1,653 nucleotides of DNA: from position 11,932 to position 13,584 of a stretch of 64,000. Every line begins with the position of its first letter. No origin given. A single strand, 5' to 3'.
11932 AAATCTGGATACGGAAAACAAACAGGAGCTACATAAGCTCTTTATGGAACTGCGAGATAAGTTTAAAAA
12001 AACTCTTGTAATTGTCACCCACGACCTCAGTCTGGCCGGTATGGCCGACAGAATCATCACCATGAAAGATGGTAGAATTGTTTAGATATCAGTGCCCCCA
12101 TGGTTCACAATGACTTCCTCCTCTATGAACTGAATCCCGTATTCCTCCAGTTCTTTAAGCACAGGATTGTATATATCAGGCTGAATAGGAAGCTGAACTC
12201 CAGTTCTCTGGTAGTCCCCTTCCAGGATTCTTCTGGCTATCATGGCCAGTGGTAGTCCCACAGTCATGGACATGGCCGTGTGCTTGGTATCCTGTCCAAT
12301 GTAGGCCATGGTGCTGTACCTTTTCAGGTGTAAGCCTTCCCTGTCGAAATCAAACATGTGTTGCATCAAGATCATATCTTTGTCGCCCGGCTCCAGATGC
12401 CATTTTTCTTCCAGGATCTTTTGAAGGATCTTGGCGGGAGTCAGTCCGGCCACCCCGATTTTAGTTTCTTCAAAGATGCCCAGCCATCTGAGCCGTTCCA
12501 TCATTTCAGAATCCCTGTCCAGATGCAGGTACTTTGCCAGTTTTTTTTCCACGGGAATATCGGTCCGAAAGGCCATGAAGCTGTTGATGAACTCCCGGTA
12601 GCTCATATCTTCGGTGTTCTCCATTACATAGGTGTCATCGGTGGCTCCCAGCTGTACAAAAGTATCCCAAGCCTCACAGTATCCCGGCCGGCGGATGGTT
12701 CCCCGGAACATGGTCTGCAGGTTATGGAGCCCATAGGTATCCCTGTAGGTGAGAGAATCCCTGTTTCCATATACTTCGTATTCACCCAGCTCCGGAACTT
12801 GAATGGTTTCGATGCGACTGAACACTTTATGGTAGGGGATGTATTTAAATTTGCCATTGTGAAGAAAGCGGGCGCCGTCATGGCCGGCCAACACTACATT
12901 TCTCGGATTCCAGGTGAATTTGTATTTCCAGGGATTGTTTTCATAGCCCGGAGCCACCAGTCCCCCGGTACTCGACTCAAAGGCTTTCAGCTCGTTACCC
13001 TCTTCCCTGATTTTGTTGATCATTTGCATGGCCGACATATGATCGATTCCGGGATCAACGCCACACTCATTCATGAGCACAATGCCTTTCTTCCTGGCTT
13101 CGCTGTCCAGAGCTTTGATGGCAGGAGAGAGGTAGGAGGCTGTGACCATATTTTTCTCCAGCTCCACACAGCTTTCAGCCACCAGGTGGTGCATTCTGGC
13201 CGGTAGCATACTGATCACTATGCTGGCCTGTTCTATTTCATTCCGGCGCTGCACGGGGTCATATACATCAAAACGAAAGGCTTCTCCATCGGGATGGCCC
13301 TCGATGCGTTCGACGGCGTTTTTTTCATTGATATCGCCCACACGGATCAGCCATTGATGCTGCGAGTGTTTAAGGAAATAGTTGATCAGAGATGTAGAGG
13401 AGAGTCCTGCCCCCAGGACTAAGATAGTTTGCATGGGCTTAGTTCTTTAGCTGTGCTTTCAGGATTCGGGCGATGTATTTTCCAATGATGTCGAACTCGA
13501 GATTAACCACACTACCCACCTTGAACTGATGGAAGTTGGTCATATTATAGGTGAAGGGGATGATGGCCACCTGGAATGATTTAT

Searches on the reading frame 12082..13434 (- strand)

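Call 84: search_protein_families(library=pfam, proteins=[window:12082-13434:-], max_evalue=0.00001)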
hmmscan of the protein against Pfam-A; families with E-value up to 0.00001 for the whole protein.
window:12082-13434:- (450 aa): 2 families
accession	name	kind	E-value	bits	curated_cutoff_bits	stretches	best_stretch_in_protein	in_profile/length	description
PF16653.10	Sacchrp_dh_C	-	5.5e-76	256.6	31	1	125-434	1-265/265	Saccharopine dehydrogenase C-terminal domain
PF03435.24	Sacchrp_dh_NADP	-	1.4e-11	45.3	25.1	1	4-121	1-129/129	Saccharopine dehydrogenase NADP binding domain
